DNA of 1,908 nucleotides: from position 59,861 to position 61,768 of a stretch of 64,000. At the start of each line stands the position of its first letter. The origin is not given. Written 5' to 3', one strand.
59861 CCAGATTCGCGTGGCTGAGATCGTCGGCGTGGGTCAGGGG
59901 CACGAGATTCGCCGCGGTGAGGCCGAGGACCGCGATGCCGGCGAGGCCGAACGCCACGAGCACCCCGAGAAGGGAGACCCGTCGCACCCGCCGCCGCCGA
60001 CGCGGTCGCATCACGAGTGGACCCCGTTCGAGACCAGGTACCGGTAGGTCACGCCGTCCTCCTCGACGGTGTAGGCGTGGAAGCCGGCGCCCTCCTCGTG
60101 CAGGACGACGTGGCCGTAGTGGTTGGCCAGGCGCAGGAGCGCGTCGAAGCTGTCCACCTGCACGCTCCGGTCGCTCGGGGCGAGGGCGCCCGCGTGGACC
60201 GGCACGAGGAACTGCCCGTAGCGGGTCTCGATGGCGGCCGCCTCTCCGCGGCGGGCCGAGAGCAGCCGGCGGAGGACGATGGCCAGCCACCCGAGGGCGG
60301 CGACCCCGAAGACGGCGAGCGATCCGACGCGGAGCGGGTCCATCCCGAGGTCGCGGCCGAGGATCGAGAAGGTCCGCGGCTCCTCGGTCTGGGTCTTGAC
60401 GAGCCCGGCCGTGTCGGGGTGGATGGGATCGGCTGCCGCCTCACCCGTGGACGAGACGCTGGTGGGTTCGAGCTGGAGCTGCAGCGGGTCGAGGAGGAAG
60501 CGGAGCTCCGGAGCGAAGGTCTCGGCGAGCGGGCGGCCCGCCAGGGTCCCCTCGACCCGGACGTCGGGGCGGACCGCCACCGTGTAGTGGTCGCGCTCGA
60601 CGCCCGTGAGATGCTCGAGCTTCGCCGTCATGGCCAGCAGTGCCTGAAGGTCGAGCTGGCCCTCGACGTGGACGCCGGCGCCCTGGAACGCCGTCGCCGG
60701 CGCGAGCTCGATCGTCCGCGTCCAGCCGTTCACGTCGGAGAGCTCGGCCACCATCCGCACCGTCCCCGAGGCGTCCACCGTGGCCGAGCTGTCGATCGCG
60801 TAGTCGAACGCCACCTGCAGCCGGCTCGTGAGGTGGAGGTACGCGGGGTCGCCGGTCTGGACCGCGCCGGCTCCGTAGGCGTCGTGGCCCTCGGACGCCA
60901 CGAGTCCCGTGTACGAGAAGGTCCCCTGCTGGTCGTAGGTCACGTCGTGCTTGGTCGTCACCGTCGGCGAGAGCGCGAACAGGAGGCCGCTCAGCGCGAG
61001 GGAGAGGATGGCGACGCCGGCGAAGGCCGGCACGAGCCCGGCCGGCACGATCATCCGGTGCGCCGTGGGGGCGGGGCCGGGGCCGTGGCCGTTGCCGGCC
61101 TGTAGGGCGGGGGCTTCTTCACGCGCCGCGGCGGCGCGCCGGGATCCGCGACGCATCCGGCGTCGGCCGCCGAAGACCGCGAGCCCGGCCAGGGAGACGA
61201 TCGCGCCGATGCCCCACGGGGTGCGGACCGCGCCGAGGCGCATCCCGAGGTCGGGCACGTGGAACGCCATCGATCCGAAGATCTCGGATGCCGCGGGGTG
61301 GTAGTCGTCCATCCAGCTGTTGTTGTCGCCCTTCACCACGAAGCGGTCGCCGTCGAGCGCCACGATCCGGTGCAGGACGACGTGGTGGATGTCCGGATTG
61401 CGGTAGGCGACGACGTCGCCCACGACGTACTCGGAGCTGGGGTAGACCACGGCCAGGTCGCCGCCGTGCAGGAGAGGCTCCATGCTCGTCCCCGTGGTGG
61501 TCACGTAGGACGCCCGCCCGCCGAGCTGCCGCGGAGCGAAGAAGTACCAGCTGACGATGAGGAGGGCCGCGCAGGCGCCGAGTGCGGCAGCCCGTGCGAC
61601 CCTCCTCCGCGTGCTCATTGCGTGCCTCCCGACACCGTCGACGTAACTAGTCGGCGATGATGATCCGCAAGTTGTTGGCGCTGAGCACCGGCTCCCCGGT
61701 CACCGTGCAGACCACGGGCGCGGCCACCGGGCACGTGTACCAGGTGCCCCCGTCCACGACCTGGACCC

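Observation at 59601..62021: Candidate dedicated secretion/processing cluster: SipW-type signal peptidase fused to a large membrane domain, flanked by two small secreted proteins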

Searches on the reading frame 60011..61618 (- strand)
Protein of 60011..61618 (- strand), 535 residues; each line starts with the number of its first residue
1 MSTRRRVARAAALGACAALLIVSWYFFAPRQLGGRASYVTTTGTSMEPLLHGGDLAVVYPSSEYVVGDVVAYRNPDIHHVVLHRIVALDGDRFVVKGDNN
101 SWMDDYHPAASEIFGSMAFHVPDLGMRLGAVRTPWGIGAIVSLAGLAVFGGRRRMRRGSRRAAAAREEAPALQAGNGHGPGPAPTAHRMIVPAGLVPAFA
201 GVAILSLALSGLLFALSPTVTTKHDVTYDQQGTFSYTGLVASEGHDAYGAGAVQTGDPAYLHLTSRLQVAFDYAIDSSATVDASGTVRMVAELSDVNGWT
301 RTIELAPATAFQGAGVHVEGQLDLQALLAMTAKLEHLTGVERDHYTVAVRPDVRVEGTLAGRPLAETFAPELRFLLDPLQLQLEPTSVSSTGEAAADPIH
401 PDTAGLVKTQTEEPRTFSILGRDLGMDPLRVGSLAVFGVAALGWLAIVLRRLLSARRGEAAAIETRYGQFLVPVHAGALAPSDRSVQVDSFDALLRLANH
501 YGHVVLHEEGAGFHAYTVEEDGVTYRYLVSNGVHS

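Call 4: search_protein_families(library=pfam, proteins=[window:60011-61618:-], max_evalue=1)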
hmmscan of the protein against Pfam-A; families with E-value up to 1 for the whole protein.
window:60011-61618:- (535 aa): 4 families
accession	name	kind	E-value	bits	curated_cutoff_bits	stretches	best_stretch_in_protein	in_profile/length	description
PF00717.28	Peptidase_S24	-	3.8e-08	33.5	23.3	1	35-115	34-113/116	Peptidase S24-like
PF17231.7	DUF5305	-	2.5e-06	27.6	29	1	304-527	6-217/217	Family of unknown function (DUF5305)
PF10502.14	Peptidase_S26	-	0.00025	21.5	22.9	1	38-98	25-90/168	Signal peptidase, peptidase S26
PF18967.5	PycTM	-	0.54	11.1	27.2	1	192-253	7-66/107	Pycsar effector protein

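Call 5: search_protein_families(library=ncbifam, proteins=[window:60011-61618:-], max_evalue=1)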
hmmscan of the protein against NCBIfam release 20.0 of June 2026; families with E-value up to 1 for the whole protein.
window:60011-61618:- (535 aa): 3 families
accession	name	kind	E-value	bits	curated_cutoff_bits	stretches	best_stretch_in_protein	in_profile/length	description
TIGR02228.1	sigpep_I_arch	equivalog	3.5e-15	56.2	51.85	1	20-146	15-148/158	signal peptidase I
TIGR02227.1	sigpep_I_bact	equivalog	4e-07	30.1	47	1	39-105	23-93/162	signal peptidase I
TIGR02754.1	sod_Ni_protease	equivalog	0.0036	17.7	63.25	1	41-101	3-68/90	nickel-type superoxide dismutase maturation protease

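Call 6: find_homologous_proteins(query=window:60011-61618:-, max_evalue=0.001)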
Query window:60011-61618:- (535 aa): 234 proteins with E <= 0.001 among 8000 candidates; the best 120 are listed.
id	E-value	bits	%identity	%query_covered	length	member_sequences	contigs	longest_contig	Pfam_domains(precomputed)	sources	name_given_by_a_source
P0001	0.0e+0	1182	100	100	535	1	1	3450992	PF17231.8,PF00717.29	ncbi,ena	-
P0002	3.4e-219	747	64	100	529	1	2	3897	PF17231.8,PF00717.29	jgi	jgi:signal peptidase I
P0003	5.8e-208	710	64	96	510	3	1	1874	PF17231.8,PF00717.29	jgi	jgi:signal peptidase I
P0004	1.4e-207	709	63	96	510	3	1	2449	PF17231.8,PF00717.29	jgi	jgi:signal peptidase I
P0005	3.8e-207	707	67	92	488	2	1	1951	PF00717.29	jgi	jgi:hypothetical protein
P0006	1.3e-197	676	59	100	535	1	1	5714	PF17231.8,PF00717.29,PF10502.15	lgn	-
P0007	1.5e-197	676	59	100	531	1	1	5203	PF17231.8,PF00717.29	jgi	jgi:signal peptidase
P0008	2.8e-197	675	59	99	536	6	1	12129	PF17231.8,PF00717.29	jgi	jgi:signal peptidase I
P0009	3.6e-197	674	60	100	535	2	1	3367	PF17231.8,PF00717.29,PF10502.15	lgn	-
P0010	2.0e-195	669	59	99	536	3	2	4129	PF00717.29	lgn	-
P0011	4.0e-195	668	59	100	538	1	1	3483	PF17231.8,PF00717.29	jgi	jgi:signal peptidase I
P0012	1.1e-191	656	57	100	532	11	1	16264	PF17231.8,PF00717.29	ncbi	ncbi:MAG: signal peptidase I [Actinomycetota bacterium]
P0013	3.4e-191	655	58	99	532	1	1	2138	PF17231.8,PF00717.29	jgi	jgi:signal peptidase I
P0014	5.7e-190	651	58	99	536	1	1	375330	PF17231.8,PF00717.29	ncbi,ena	-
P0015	1.8e-188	646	59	96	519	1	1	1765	PF17231.8,PF00717.29,PF10502.15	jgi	jgi:signal peptidase I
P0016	3.3e-187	642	58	97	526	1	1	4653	PF17231.8,PF00717.29,PF10502.15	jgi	jgi:signal peptidase I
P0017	4.8e-186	638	57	97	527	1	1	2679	PF17231.8,PF00717.29,PF10502.15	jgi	jgi:signal peptidase I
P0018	1.4e-177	610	57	94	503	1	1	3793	PF17231.8,PF00717.29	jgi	jgi:signal peptidase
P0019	3.3e-173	595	56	60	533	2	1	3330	PF17231.8,PF00717.29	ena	-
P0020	5.0e-171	588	52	99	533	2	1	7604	PF17231.8,PF00717.29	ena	-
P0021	1.8e-169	583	53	99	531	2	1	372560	PF17231.8,PF00717.29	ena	-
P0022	2.9e-166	572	56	91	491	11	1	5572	PF17231.8,PF00717.29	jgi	jgi:hypothetical protein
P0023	4.9e-164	565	52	99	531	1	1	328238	PF17231.8,PF00717.29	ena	-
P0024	2.0e-157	543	50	98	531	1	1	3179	PF17231.8,PF00717.29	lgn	-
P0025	1.4e-156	541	50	98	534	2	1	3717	PF17231.8,PF00717.29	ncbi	ncbi:MAG: signal peptidase I [Actinomycetota bacterium]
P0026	1.2e-154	534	47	98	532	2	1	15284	PF17231.8,PF00717.29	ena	-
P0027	1.3e-154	534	50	99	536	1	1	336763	PF17231.8,PF00717.29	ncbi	-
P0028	2.1e-154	533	50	99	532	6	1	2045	PF17231.8,PF00717.29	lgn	-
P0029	1.0e-151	524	53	87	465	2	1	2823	PF17231.8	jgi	jgi:hypothetical protein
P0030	3.4e-149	516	48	98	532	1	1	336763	PF17231.8,PF00717.29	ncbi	-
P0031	5.8e-149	515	48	98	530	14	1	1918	PF17231.8,PF00717.29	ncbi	-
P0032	1.6e-147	511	48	99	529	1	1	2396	PF17231.8,PF00717.29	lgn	-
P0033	3.1e-146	506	48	99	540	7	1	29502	PF17231.8,PF00717.29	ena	-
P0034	4.4e-145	503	64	65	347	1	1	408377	PF17231.8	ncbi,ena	-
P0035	1.4e-144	501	55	83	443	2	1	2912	PF17231.8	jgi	jgi:hypothetical protein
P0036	7.3e-144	499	46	99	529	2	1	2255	PF17231.8,PF00717.29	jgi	jgi:signal peptidase I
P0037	2.8e-140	487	47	99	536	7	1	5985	PF17231.8,PF00717.29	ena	-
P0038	1.6e-136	474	46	98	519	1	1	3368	PF17231.8,PF00717.29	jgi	-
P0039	2.4e-135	470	47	98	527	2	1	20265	PF17231.8,PF00717.29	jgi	jgi:signal peptidase I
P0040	1.2e-133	465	45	99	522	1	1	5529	PF17231.8,PF00717.29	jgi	jgi:signal peptidase I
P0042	1.8e-128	448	46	98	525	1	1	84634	PF17231.8,PF00717.29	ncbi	ncbi:MAG TPA: signal peptidase I [Actinomycetota bacterium]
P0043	3.0e-128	447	45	97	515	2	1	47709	PF17231.8,PF00717.29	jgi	jgi:signal peptidase I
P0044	6.7e-125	436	49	91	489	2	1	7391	PF17231.8,PF00717.29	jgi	jgi:hypothetical protein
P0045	3.5e-122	427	46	91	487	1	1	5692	PF17231.8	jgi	jgi:hypothetical protein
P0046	8.3e-119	416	41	97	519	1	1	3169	PF17231.8,PF00717.29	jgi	jgi:signal peptidase I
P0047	3.6e-115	404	42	98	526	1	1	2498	PF17231.8,PF00717.29,PF10502.15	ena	-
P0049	5.1e-103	364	40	100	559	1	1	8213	PF17231.8,PF00717.29,PF10502.15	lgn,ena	-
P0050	1.6e-97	346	39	97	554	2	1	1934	PF17231.8,PF00717.29,PF10502.15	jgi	jgi:signal peptidase I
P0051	6.4e-93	330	37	95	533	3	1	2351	PF17231.8,PF00717.29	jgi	jgi:signal peptidase I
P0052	8.3e-93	330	36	94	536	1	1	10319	PF17231.8,PF00717.29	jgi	jgi:signal peptidase I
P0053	1.3e-89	320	36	96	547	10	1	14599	PF17231.8,PF00717.29,PF10502.15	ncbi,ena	-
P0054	5.4e-89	318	37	96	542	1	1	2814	PF17231.8,PF00717.29,PF10502.15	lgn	-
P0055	3.1e-88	315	40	95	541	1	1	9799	PF17231.8,PF00717.29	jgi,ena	jgi:signal peptidase I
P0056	1.1e-87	313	36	96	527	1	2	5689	PF17231.8,PF00717.29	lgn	-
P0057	8.5e-87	310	37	94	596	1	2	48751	PF17231.8,PF00717.29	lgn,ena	-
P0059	4.9e-85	304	44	24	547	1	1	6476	PF17231.8,PF00717.29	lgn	-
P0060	1.9e-84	303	38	99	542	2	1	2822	PF17231.8,PF00717.29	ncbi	ncbi:MAG: hypothetical protein QOI61_2544 [Actinomycetota bacterium]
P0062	2.6e-84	302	37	94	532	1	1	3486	PF17231.8,PF00717.29,PF10502.15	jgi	jgi:signal peptidase I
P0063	5.0e-84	301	38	94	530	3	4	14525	PF17231.8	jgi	jgi:signal peptidase I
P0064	1.2e-83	300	38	98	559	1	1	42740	PF17231.8,PF00717.29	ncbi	-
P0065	6.5e-83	297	37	94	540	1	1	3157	PF17231.8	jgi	jgi:signal peptidase I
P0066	1.2e-81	293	36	98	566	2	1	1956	PF17231.8,PF00717.29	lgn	-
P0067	1.1e-80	290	37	98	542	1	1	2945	PF17231.8,PF00717.29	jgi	jgi:signal peptidase I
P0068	1.2e-80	290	36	99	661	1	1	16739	PF17231.8,PF00717.29,PF10502.15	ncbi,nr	ncbi:MAG: signal peptidase I [Actinobacteria bacterium]|nr:signal peptidase I [Actinomycetota bacter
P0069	1.3e-80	290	37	93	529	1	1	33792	PF17231.8,PF00717.29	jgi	jgi:signal peptidase I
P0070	2.9e-79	285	35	95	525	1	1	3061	PF17231.8,PF00717.29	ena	-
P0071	5.5e-79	285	35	99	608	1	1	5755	PF17231.8,PF00717.29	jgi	-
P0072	5.6e-79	284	37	96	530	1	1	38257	PF17231.8,PF00717.29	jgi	jgi:signal peptidase I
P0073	8.9e-79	284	38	93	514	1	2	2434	PF17231.8,PF00717.29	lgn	-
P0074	9.1e-79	284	36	98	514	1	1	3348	PF17231.8,PF00717.29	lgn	-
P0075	1.1e-78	284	35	94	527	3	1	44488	PF17231.8,PF00717.29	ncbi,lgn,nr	ncbi:MAG TPA: signal peptidase I [Actinomycetota bacterium]|nr:signal peptidase I [Actinomycetota ba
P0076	1.3e-78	283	37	93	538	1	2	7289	PF17231.8,PF00717.29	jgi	jgi:signal peptidase I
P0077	3.8e-78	282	35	99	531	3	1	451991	PF17231.8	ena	-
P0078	5.5e-78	281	37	95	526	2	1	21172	PF17231.8,PF00717.29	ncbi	ncbi:MAG TPA: signal peptidase I [Baekduia sp.]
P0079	6.1e-78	281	34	95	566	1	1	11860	PF17231.8,PF00717.29,PF10502.15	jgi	jgi:signal peptidase I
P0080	1.3e-77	280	37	96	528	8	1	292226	PF17231.8,PF00717.29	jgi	jgi:signal peptidase I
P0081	1.7e-77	280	47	23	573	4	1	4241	PF17231.8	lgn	-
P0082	2.7e-77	279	34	98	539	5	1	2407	PF17231.8,PF00717.29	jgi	jgi:signal peptidase I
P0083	3.2e-77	279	36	96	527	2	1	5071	PF17231.8,PF00717.29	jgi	jgi:signal peptidase I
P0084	4.9e-77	278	36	98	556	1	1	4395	PF17231.8,PF00717.29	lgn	-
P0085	5.4e-77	278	38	96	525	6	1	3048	PF17231.8,PF00717.29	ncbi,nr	ncbi:MAG: hypothetical protein QOK22_1626 [Gaiellaceae bacterium]|nr:hypothetical protein [Gaiellace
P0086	6.5e-77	278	36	98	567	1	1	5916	PF17231.8,PF00717.29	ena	-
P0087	9.2e-77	277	35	98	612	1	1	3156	PF17231.8,PF00717.29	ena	-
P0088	1.4e-76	277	37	93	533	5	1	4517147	PF17231.8,PF00717.29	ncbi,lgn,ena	-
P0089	2.0e-76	276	36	96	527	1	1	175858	PF17231.8,PF00717.29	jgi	jgi:signal peptidase I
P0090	2.3e-76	276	34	57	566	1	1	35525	PF17231.8,PF00717.29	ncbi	-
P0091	3.3e-76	275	35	94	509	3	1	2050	PF17231.8,PF00717.29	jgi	jgi:signal peptidase I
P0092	5.3e-76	275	35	96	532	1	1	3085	PF17231.8,PF00717.29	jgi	jgi:signal peptidase I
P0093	6.8e-76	274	36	93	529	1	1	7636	PF17231.8,PF00717.29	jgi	jgi:signal peptidase I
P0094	8.2e-76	274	36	96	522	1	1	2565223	PF17231.8,PF00717.29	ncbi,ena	-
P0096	1.6e-75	273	34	96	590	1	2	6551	PF17231.8,PF00717.29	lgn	-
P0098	2.4e-75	272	35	98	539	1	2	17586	PF17231.8,PF00717.29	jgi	jgi:signal peptidase I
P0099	3.7e-75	272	36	96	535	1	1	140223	PF17231.8,PF00717.29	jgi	jgi:signal peptidase I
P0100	4.1e-75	272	36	93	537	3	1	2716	PF17231.8,PF00717.29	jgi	jgi:signal peptidase I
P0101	1.1e-74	270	34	96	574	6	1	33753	PF17231.8,PF00717.29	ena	-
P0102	1.6e-74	270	50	21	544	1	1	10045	PF17231.8,PF00717.29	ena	-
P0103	5.9e-74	268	35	96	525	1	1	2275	PF17231.8,PF00717.29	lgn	-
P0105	2.2e-73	266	36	96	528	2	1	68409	PF17231.8,PF00717.29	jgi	jgi:signal peptidase I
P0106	2.8e-73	266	36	96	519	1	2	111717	PF17231.8,PF00717.29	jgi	jgi:signal peptidase I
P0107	8.5e-73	264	34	98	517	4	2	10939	PF17231.8,PF00717.29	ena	-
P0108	1.1e-72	264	36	96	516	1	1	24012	PF17231.8,PF00717.29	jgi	jgi:signal peptidase I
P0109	1.1e-72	264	34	96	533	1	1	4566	PF17231.8,PF00717.29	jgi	jgi:signal peptidase I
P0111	2.3e-72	263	36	70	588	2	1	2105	PF17231.8,PF00717.29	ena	-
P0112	2.6e-72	263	34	97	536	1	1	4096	PF17231.8,PF00717.29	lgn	-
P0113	3.2e-72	262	49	24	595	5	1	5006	PF17231.8,PF00717.29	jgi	-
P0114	4.2e-72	262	36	99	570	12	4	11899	PF17231.8,PF00717.29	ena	-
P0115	5.7e-72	261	34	95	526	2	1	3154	PF17231.8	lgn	-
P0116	7.9e-72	261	37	94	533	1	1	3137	PF17231.8,PF00717.29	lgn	-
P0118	1.0e-71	261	34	98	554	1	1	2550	PF17231.8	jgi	jgi:signal peptidase I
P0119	2.8e-71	259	35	99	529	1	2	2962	PF17231.8,PF00717.29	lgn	-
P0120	4.1e-71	259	53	24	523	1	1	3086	PF17231.8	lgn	-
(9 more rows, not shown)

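Call 13: find_related_loci(query=A1, collection=genome_contigs, flank=6000)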
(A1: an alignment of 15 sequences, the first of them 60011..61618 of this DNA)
Query A1 (535 aa) in genome_contigs; peptide patterns used: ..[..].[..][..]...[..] (x = any residue, [..] = any of these).
375 stretches matched a pattern; 338 encode a relative of the query (tblastn E <= 1e-3); the best 80 are kept; 80 distinct loci.
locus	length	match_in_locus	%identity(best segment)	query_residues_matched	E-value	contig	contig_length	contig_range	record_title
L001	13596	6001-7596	58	1-532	0e+0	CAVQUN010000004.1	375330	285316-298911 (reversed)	MAG: uncultured Actinomycetes bacterium isolate MFD10007.bin.1.78 genome assembly, contig: contig_18757, whole genome sh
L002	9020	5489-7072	58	1-532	1e-176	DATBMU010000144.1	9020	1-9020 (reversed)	MAG TPA_asm: Actinomycetota bacterium isolate SMAG_U4006 k141_3593514, whole genome shotgun sequence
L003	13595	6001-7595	57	1-532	9e-157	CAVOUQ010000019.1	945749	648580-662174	MAG: uncultured Actinomycetes bacterium isolate MFD10007.bin.2.82 genome assembly, contig: contig_38267, whole genome sh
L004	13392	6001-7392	39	33-529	2e-86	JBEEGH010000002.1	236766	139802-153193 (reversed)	MAG: Acidimicrobiaceae bacterium isolate BP_82 scaffold_1540239, whole genome shotgun sequence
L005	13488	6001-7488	36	3-530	1e-81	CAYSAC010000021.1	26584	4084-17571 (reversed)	MAG TPA_asm: uncultured Acidimicrobiaceae bacterium isolate SRP136066_co1_115 genome assembly, contig: NODE_1555_length_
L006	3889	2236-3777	38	5-531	2e-81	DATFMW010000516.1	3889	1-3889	MAG TPA_asm: Gaiellaceae bacterium isolate SMAG_U9235 k141_353515, whole genome shotgun sequence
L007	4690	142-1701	35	1-531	7e-79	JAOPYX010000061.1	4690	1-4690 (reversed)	MAG: Actinomycetes bacterium isolate RYN_239 scaffold_2738510, whole genome shotgun sequence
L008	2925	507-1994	34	18-532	3e-79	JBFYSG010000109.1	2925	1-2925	MAG: Chloroflexota bacterium isolate PPR_0234 k121_1091212, whole genome shotgun sequence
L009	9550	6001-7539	38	5-527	6e-78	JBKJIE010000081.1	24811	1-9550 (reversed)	MAG: Acidimicrobiales bacterium isolate ant_bin.146 S1Ck117_3052087_flag_0_multi_24.7488_len_24811, whole genome shotgun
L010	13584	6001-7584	36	5-529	2e-77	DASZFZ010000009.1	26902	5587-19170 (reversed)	MAG TPA_asm: Solirubrobacteraceae bacterium isolate SMAG_U6535 k141_2580353, whole genome shotgun sequence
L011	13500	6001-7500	37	20-533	4e-77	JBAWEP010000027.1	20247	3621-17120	MAG: Gaiellaceae bacterium isolate MFD02204_ilm_asm_bin22 k127_159099, whole genome shotgun sequence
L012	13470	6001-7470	36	26-528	1e-76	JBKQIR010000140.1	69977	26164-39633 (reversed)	MAG: Solirubrobacteraceae bacterium isolate BAr2D2E2F__bin_42 BAr2D2E2F_000000127140, whole genome shotgun sequence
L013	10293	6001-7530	36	9-531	8e-77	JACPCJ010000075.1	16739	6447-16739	MAG: Actinomycetota bacterium isolate NC_groundwater_280_Ag_S-0.65um_70_9 S6_GD2017_2_S65_scaffold_1709, whole genome sh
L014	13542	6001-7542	35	1-527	1e-76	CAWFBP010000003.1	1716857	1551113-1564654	MAG: uncultured Solirubrobacterales bacterium isolate MFD02472.bin.2.10 genome assembly, contig: contig_40797, whole gen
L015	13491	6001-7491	36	14-527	2e-76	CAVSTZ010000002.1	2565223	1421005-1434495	MAG: uncultured Conexibacteraceae bacterium isolate MFD05513.bin.2.181 genome assembly, contig: contig_5629, whole genom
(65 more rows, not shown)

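Call 38: list_cluster_members(proteins=[P0001, P0121, window:59604-60011:-])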
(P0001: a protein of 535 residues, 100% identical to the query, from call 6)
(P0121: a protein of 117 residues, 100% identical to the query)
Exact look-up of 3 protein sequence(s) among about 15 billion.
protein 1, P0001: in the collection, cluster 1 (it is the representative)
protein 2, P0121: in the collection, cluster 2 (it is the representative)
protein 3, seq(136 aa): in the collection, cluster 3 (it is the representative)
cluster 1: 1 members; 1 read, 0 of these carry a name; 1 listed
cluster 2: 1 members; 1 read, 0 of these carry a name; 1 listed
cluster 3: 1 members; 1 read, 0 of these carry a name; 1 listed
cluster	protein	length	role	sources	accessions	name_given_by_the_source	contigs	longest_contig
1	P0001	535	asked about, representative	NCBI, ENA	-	-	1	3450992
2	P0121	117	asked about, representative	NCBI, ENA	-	-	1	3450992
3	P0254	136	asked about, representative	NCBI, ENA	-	-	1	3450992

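Call 39: find_encoding_contigs(protein=P0001, flank=3000, max_places=2)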
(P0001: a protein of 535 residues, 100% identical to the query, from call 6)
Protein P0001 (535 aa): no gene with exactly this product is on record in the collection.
